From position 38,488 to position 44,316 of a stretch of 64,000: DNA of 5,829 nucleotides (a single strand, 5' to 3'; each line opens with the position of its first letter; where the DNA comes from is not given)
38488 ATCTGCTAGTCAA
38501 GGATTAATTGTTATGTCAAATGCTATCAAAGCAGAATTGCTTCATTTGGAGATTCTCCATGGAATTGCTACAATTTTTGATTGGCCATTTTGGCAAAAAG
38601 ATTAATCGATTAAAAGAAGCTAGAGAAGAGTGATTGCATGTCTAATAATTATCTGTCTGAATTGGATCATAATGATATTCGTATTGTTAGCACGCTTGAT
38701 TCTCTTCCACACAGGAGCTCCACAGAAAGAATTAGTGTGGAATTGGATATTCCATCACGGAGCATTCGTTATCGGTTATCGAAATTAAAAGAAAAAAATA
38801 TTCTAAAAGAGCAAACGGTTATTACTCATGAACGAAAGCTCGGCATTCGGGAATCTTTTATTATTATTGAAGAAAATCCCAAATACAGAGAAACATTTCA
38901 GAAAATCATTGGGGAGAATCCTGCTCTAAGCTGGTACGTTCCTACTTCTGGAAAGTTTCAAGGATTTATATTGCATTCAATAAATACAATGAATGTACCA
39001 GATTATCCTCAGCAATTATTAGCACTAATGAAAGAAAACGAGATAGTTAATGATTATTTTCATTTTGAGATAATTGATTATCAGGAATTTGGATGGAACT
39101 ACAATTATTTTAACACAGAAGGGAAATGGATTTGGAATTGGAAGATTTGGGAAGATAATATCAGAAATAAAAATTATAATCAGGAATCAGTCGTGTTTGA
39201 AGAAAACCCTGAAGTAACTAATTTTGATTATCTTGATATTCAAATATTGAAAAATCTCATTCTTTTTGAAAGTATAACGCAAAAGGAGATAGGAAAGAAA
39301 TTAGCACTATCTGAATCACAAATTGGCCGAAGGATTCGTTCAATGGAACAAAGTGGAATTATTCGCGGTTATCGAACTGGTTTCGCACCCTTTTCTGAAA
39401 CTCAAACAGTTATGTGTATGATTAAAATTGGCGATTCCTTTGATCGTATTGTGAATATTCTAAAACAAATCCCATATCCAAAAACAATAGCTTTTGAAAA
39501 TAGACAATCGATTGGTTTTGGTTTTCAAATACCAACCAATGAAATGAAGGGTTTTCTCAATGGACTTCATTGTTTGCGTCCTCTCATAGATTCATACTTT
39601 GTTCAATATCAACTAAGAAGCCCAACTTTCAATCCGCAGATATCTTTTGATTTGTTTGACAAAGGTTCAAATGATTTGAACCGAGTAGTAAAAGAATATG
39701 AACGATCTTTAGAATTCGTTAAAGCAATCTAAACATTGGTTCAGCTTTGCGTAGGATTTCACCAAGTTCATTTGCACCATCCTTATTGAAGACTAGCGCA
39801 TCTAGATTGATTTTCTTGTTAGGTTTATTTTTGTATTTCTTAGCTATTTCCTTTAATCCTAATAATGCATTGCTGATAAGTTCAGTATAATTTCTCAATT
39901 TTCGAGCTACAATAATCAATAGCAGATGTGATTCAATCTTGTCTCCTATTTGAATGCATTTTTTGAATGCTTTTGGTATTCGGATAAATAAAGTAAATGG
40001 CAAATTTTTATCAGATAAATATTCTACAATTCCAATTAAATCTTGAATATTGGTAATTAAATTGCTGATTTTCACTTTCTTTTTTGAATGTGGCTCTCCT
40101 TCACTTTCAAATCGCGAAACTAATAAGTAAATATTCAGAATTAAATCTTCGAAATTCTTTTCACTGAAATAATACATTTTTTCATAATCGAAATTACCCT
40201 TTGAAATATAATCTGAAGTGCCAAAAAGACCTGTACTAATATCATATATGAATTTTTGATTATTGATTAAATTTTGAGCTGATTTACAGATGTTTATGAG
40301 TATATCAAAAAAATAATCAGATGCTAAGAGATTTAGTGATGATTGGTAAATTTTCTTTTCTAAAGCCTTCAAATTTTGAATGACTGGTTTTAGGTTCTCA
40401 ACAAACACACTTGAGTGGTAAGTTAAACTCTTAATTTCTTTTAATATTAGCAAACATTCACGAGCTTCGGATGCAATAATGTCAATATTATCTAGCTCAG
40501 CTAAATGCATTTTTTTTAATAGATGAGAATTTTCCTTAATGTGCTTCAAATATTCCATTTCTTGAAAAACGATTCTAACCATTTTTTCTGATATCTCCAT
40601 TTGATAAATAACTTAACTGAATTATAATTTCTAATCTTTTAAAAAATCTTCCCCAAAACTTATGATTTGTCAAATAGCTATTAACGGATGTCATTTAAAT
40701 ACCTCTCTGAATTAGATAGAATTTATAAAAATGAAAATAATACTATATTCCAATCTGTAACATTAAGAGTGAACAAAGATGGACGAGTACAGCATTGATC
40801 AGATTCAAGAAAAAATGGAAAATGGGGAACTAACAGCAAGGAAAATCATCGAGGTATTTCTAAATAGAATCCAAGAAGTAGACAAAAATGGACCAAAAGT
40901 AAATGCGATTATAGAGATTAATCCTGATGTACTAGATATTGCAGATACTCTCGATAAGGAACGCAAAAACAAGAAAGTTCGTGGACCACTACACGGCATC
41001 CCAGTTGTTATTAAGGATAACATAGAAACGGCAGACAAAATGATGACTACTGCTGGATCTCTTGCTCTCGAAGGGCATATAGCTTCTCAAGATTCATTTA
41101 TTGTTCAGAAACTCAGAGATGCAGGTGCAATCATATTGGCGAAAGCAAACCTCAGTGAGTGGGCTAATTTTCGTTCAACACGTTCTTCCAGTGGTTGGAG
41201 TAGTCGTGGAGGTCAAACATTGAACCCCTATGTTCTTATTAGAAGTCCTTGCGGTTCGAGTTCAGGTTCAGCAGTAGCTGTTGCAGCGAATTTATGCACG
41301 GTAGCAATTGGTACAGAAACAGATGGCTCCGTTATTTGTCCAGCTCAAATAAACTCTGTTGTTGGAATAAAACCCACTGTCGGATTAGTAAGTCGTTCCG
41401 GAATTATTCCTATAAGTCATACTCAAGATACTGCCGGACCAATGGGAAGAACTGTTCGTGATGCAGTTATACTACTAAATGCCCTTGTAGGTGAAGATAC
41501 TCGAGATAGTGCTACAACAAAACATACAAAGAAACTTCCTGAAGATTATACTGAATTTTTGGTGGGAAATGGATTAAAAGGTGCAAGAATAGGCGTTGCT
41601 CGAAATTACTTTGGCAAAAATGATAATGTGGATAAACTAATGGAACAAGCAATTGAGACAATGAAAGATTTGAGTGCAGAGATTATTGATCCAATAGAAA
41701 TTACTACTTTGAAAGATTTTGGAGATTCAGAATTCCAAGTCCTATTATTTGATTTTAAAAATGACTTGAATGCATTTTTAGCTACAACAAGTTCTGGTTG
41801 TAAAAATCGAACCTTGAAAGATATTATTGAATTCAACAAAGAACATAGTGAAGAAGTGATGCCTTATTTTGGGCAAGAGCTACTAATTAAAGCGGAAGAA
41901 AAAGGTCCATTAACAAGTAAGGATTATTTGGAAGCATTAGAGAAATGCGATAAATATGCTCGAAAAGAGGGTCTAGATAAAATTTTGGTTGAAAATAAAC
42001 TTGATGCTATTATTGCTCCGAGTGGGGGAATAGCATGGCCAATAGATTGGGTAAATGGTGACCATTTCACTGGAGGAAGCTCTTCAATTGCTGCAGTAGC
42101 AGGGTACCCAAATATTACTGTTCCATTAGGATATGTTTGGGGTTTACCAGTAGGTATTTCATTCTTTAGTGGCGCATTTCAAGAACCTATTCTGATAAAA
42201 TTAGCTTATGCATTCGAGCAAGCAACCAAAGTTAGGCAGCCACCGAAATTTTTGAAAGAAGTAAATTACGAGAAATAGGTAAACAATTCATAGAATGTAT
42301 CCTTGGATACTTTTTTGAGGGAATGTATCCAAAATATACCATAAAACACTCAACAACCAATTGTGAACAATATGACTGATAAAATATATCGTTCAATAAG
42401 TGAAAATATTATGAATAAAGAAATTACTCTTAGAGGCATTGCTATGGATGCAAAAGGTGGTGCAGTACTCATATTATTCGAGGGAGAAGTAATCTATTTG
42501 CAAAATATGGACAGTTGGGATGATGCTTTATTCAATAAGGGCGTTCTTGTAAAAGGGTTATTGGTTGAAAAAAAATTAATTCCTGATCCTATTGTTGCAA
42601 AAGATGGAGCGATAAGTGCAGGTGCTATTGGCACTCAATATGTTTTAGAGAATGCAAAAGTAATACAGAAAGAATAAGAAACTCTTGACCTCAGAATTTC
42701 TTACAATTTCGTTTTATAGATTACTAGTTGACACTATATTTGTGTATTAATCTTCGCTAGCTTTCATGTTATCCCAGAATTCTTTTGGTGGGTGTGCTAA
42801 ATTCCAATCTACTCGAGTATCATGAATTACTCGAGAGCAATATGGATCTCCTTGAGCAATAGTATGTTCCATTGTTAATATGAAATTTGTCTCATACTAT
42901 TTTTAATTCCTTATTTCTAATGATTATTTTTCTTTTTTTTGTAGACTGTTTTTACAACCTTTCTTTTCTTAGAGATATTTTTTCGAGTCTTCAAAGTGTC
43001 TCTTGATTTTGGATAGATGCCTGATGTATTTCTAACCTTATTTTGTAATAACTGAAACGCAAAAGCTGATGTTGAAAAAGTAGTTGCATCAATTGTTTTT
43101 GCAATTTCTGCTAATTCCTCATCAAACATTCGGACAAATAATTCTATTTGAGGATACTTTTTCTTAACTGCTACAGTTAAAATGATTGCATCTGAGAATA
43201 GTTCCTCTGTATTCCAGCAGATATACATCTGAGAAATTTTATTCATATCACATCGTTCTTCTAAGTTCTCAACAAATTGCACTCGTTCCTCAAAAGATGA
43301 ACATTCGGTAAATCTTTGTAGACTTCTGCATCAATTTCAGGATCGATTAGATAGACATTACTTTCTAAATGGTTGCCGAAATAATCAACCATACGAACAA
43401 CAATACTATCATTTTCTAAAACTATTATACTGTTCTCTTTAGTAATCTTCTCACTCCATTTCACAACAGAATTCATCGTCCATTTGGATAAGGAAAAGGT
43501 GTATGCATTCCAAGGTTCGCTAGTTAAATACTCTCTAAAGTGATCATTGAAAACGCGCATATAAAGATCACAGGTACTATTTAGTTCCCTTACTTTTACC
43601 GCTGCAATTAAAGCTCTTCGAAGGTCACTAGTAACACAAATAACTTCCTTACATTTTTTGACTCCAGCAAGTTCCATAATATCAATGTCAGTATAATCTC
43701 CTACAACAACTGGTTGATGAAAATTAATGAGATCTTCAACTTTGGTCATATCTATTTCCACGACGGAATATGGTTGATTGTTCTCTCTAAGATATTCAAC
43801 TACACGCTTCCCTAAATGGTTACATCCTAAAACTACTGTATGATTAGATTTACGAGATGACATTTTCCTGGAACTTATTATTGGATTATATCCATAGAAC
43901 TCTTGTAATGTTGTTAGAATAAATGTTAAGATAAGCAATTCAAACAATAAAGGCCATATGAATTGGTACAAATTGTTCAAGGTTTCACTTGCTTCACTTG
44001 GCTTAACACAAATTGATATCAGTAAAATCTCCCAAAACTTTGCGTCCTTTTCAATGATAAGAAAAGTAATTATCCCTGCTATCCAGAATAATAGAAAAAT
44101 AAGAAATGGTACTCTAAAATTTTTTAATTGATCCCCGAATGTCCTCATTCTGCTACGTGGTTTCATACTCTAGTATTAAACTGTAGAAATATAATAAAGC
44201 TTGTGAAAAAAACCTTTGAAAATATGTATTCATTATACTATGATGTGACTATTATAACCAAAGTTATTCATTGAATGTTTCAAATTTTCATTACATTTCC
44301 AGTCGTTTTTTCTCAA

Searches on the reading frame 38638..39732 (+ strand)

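Call 11: search_protein_families(library=pfam, proteins=[window:38638-39732:+], max_evalue=0.001)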
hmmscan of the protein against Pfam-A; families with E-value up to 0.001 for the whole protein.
window:38638-39732:+ (364 aa): 5 families
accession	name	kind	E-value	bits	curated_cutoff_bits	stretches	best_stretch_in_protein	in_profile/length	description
PF13412.12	HTH_24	-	1.3e-11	44.3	21.9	1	197-243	2-48/48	Winged helix-turn-helix DNA-binding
PF13404.12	HTH_AsnC-type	-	2.6e-06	27.6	27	1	197-237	2-42/42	AsnC-type helix-turn-helix domain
PF12802.13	MarR_2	-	6.8e-05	23.4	27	0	200-243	7-51/61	MarR family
PF01047.28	MarR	-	0.0005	20.3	24.6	0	203-243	8-48/59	MarR family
PF24034.1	DUF7343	-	0.00084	19.6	27.6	0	213-248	19-54/62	Domain of unknown function (DUF7343)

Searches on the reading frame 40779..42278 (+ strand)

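Call 11: search_protein_families(library=pfam, proteins=[window:40779-42278:+], max_evalue=0.001)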
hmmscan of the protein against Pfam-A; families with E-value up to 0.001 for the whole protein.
window:40779-42278:+ (499 aa): 1 family
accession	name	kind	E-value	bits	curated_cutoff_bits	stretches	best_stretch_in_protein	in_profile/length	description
PF01425.27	Amidase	-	2.4e-90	304.2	27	1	23-470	2-442/445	Amidase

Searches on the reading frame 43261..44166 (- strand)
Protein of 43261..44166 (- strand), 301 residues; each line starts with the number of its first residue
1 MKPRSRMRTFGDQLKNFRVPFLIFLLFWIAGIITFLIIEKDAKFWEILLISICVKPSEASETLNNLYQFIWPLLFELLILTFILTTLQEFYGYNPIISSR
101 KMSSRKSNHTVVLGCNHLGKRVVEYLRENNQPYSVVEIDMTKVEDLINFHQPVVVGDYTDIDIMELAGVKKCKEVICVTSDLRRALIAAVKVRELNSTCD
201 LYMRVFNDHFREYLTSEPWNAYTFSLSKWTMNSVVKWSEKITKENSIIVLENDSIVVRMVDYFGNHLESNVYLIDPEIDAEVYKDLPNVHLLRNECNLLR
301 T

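Call 11: search_protein_families(library=pfam, proteins=[window:43261-44166:-], max_evalue=0.001)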
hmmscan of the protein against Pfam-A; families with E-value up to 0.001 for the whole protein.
window:43261-44166:- (301 aa): 1 family
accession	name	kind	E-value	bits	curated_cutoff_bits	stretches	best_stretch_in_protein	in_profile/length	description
PF02254.24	TrkA_N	-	7.1e-19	68.7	23.8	1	111-215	2-106/116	TrkA-N domain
